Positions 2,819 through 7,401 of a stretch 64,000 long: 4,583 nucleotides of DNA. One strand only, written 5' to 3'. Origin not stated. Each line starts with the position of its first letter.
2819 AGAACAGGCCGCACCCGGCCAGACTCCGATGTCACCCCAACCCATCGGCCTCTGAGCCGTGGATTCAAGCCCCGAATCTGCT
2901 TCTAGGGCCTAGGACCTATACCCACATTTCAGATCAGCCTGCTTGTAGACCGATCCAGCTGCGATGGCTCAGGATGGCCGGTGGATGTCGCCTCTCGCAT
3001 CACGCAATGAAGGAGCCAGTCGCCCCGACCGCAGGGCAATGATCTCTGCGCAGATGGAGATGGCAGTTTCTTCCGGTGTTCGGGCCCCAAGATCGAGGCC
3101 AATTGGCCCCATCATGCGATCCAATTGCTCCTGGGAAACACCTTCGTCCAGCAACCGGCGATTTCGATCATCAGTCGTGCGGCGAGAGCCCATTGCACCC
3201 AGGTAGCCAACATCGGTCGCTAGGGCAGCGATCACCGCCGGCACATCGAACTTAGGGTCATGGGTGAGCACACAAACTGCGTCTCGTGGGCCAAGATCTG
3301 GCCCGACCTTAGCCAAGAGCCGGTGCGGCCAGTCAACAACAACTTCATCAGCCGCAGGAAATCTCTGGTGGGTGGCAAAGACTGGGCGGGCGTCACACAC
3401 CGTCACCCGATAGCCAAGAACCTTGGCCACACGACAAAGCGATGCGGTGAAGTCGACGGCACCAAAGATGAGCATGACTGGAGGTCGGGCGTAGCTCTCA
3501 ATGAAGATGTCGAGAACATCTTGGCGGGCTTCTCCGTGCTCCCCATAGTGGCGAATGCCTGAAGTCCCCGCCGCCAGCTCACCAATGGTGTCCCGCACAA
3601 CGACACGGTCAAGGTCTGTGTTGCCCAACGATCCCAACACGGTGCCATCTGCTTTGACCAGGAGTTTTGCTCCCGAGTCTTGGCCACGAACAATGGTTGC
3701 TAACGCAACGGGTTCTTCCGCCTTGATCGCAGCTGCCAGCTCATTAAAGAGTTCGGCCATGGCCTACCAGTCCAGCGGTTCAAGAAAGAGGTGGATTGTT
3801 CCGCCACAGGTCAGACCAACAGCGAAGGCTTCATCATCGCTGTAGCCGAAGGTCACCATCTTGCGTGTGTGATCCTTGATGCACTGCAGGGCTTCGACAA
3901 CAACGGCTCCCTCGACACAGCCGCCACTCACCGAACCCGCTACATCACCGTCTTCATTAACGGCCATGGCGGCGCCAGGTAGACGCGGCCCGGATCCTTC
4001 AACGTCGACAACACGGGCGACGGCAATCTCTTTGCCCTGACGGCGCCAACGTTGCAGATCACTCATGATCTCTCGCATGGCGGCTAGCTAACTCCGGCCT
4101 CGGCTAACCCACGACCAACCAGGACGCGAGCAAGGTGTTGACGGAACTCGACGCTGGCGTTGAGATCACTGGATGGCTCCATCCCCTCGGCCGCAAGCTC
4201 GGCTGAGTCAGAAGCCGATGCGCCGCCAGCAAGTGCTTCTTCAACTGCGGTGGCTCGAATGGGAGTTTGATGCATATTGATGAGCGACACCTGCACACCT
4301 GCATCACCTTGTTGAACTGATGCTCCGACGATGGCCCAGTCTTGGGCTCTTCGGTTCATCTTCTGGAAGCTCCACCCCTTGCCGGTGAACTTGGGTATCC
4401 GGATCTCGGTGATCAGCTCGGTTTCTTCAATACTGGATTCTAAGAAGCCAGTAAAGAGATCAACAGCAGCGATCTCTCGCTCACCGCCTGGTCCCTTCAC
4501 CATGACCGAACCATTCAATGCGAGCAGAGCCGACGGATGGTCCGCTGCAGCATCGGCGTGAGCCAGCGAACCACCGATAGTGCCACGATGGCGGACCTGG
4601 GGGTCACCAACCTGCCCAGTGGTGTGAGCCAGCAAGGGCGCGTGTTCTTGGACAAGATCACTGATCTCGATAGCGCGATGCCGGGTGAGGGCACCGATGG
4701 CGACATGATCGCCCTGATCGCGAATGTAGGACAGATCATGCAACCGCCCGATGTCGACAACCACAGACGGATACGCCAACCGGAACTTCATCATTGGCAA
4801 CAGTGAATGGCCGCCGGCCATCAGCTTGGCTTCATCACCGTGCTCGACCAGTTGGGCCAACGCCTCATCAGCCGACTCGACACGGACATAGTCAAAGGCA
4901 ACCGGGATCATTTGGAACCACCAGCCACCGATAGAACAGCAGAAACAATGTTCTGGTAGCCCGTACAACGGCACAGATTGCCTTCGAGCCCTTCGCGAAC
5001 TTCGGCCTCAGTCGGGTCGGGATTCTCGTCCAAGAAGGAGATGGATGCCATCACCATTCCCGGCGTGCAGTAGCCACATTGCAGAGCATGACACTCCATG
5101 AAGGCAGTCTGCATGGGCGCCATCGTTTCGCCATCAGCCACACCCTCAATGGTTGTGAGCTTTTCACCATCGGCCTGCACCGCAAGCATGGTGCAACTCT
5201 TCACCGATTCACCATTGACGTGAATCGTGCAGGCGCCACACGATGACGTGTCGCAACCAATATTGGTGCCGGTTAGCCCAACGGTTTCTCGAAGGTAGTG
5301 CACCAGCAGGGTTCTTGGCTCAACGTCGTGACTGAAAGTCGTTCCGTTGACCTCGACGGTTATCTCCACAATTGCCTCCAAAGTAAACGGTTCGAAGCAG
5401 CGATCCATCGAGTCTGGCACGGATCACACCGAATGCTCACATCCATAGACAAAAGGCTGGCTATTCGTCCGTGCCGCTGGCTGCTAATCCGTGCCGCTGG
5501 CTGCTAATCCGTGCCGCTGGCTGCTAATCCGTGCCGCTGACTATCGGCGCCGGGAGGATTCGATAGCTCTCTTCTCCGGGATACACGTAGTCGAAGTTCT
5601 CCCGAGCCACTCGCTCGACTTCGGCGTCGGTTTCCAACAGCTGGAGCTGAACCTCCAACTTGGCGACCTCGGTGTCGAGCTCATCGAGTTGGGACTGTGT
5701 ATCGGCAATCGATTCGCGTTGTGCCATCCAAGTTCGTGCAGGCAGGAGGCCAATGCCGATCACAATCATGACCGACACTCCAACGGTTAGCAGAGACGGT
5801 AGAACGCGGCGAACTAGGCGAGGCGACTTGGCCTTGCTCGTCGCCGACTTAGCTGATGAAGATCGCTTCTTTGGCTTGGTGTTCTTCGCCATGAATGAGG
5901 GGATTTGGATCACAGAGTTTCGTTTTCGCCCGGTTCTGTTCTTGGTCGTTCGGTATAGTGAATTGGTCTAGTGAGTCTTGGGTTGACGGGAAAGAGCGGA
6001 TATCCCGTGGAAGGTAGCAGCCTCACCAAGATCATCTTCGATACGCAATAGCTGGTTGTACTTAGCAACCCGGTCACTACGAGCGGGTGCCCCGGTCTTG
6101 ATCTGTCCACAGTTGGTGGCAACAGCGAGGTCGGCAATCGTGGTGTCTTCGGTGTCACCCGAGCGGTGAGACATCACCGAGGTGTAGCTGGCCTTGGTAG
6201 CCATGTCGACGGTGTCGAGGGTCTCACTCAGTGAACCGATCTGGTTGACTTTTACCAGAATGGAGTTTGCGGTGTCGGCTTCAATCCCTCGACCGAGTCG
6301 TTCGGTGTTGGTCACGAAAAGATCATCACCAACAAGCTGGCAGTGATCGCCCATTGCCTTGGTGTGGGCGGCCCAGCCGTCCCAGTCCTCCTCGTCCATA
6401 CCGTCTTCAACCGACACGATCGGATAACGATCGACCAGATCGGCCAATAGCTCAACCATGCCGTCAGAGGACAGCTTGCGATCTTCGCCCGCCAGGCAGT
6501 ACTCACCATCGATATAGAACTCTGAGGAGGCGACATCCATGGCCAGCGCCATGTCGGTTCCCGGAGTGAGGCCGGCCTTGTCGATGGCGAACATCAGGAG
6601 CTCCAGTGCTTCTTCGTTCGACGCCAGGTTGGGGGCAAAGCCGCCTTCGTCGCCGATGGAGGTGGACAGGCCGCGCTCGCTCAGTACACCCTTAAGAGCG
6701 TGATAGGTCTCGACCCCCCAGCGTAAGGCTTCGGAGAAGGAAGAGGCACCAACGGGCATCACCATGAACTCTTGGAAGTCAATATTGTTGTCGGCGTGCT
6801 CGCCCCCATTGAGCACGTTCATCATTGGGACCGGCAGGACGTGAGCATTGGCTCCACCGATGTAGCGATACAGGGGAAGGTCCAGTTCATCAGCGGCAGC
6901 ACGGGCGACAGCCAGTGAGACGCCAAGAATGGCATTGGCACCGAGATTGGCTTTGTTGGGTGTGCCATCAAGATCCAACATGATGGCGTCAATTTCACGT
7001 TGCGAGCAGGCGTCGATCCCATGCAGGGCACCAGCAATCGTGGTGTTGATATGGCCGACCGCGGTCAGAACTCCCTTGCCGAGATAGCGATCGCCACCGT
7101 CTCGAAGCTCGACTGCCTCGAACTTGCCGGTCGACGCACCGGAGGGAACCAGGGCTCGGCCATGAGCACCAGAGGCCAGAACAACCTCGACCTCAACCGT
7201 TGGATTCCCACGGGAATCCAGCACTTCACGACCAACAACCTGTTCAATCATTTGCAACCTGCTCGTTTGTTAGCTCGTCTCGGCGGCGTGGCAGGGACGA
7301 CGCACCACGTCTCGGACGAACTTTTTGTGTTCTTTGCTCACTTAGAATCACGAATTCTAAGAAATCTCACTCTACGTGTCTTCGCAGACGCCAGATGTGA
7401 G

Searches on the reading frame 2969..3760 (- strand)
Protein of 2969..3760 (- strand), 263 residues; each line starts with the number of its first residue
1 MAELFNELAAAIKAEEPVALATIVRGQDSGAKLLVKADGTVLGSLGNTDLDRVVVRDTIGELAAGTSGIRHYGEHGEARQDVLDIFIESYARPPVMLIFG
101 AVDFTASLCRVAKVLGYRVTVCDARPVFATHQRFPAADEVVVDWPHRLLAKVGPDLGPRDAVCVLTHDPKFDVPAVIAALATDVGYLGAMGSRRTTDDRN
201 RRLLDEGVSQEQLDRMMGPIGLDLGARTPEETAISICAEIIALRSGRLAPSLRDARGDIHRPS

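Call 40: find_encoding_contigs(protein=window:2969-3760:-, flank=10000, max_places=10)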
Protein window:2969-3760:- (263 aa): 2 contigs read that carry it; 2 places shown.
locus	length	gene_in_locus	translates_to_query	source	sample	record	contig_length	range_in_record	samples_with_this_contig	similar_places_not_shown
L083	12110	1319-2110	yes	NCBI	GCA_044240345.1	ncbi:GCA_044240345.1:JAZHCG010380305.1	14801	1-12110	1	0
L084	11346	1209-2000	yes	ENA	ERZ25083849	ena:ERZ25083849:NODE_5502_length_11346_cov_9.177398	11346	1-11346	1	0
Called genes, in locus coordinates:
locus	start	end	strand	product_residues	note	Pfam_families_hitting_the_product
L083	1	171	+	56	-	?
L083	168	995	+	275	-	PF00941:FAD_binding_5, PF03450:CO_deh_flav_C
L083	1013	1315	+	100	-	PF02625:XdhC_CoxI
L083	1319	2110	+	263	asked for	PF02625:XdhC_CoxI, PF13478:XdhC_C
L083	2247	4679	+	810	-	PF00672:HAMP, PF00990:GGDEF, PF00563:EAL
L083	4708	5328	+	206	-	PF12804:NTP_transf_3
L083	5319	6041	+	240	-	PF06240:COXG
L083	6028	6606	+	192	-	PF04417:DUF501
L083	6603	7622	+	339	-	PF02541:Ppx-GppA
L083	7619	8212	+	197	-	PF13302:Acetyltransf_3, PF13420:Acetyltransf_4 (weak), PF00583:Acetyltransf_1 (weak)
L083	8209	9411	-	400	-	PF00583:Acetyltransf_1 (weak), PF13527:Acetyltransf_9, PF13508:Acetyltransf_7 (weak), PF13530:SCP2_2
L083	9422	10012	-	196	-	PF02627:CMD (weak)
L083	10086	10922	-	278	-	PF00378:ECH_1, PF16113:ECH_2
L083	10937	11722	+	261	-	PF02545:Maf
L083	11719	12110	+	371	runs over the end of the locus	PF03706:LPG_synthase_TM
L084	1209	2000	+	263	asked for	PF02625:XdhC_CoxI, PF13478:XdhC_C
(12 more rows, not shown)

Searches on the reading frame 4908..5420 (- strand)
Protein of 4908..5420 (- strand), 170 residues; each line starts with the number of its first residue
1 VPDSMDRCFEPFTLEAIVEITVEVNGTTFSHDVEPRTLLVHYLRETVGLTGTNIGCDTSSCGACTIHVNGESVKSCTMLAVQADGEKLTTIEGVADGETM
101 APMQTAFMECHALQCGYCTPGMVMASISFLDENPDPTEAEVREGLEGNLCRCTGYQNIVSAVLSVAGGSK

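Call 11: search_protein_families(library=pfam, proteins=[window:4908-5420:-])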
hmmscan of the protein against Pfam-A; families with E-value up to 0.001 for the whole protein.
window:4908-5420:- (170 aa): 3 families
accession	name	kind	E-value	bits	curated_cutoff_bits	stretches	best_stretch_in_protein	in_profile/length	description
PF01799.25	Fer2_2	-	1.5e-32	112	30.3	1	90-162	1-74/75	[2Fe-2S] binding domain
PF00111.32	Fer2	-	3.4e-07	30.5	21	1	22-76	1-55/77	2Fe-2S iron-sulfur cluster binding domain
PF13085.11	Fer2_3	-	0.00021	21.7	27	1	55-92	51-87/107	2Fe-2S iron-sulfur cluster binding domain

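Call 27: find_encoding_contigs(protein=window:4908-5369:-, flank=10000, max_places=10)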
Protein window:4908-5369:- (153 aa): no gene with exactly this product is on record in the collection.

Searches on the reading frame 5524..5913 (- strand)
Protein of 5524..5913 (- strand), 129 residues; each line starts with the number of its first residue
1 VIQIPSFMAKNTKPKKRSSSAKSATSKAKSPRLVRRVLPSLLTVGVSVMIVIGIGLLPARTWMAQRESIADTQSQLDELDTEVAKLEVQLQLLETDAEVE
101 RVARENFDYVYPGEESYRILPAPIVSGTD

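Call 11: search_protein_families(library=pfam, proteins=[window:5524-5913:-])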
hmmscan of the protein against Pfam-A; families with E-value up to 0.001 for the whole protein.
window:5524-5913:- (129 aa): 1 family
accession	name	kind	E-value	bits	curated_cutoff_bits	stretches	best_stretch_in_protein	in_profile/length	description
PF04977.20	DivIC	-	1.3e-11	44.5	28.9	1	58-120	15-78/80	Septum formation initiator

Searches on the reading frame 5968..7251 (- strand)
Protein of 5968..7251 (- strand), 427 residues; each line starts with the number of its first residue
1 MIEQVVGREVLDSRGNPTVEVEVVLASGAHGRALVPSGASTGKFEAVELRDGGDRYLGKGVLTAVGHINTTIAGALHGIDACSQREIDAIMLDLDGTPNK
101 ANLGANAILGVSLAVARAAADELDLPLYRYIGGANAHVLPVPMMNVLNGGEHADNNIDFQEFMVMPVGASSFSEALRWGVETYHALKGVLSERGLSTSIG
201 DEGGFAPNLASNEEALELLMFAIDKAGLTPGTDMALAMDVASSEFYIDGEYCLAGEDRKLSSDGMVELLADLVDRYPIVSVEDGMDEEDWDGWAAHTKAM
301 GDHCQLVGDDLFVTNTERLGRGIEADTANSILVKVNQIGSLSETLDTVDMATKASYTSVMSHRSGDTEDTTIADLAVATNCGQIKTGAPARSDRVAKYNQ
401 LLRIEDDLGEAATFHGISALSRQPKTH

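Call 41: find_encoding_contigs(protein=window:5968-7251:-, flank=10000, max_places=10)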
Protein window:5968-7251:- (427 aa): 2 contigs read that carry it; 2 places shown.
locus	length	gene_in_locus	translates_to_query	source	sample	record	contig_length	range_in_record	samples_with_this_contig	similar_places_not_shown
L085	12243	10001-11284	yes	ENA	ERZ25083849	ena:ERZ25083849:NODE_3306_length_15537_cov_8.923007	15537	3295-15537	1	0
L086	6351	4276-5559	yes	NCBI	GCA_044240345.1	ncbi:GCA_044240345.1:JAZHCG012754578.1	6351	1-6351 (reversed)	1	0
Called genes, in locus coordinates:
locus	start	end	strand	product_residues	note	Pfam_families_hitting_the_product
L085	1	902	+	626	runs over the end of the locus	PF01558:POR, PF01855:POR_N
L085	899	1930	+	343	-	PF02775:TPP_enzyme_C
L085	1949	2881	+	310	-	PF13145:Rotamase_2 (weak), PF13616:Rotamase_3, PF00639:Rotamase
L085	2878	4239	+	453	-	PF00590:TP_methylase, PF03819:MazG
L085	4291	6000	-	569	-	-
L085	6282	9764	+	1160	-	PF00041:fn3, PF14292:SusE (faint), PF16656:Pur_ac_phosph_N (faint), PF25059:FN3_DSCAM-DSCAML_C (faint), PF07495:Y_Y_Y (faint), PF00041:fn3, PF00041:fn3, PF13946:DUF4214, +2 more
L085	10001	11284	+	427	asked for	PF03952:Enolase_N, PF00113:Enolase_C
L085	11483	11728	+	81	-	PF04977:DivIC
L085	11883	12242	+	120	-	?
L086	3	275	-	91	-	?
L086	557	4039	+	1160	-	PF00041:fn3, PF14292:SusE (faint), PF16656:Pur_ac_phosph_N (faint), PF25059:FN3_DSCAM-DSCAML_C (faint), PF07495:Y_Y_Y (faint), PF00041:fn3, PF00041:fn3, PF13946:DUF4214, +2 more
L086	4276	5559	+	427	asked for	PF03952:Enolase_N, PF00113:Enolase_C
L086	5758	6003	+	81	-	PF04977:DivIC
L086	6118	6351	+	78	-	?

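Call 53: find_related_loci(query=L085:11483-11728:+, collection=metagenome_contigs, flank=3000)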
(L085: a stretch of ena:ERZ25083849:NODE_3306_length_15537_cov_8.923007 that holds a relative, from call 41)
Query L085:11483-11728:+ (81 aa) in metagenome_contigs; peptide patterns used: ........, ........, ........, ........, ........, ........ (x = any residue, [..] = any of these).
581 stretches matched a pattern; 21 encode a relative of the query (tblastn E <= 1e-3); 21 distinct loci.
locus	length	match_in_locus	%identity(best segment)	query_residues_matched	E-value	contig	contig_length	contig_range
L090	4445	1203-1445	89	1-81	8e-47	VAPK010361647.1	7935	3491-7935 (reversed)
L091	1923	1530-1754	79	1-75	2e-39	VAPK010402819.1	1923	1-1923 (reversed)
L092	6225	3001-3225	61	1-75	8e-31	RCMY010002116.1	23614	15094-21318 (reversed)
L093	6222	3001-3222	59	1-74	5e-28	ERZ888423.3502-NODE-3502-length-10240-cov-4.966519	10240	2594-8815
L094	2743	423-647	59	1-75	9e-27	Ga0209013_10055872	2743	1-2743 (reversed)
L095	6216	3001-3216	58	2-73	4e-26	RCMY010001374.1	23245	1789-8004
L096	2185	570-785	60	2-73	1e-25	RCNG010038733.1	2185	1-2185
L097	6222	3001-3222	53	2-75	1e-25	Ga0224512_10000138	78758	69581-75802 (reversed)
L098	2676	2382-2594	58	2-72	3e-25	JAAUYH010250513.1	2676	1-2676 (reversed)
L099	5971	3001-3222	51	2-75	6e-25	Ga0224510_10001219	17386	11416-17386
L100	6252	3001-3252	51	2-80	1e-24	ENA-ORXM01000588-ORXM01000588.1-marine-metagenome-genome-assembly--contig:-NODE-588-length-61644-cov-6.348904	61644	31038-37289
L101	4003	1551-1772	50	2-75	1e-24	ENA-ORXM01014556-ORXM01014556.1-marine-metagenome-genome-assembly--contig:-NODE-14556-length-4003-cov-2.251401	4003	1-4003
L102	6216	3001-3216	58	2-73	1e-24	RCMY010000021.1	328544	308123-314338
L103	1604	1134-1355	50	2-75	3e-24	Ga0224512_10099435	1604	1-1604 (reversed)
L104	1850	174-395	49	2-75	9e-24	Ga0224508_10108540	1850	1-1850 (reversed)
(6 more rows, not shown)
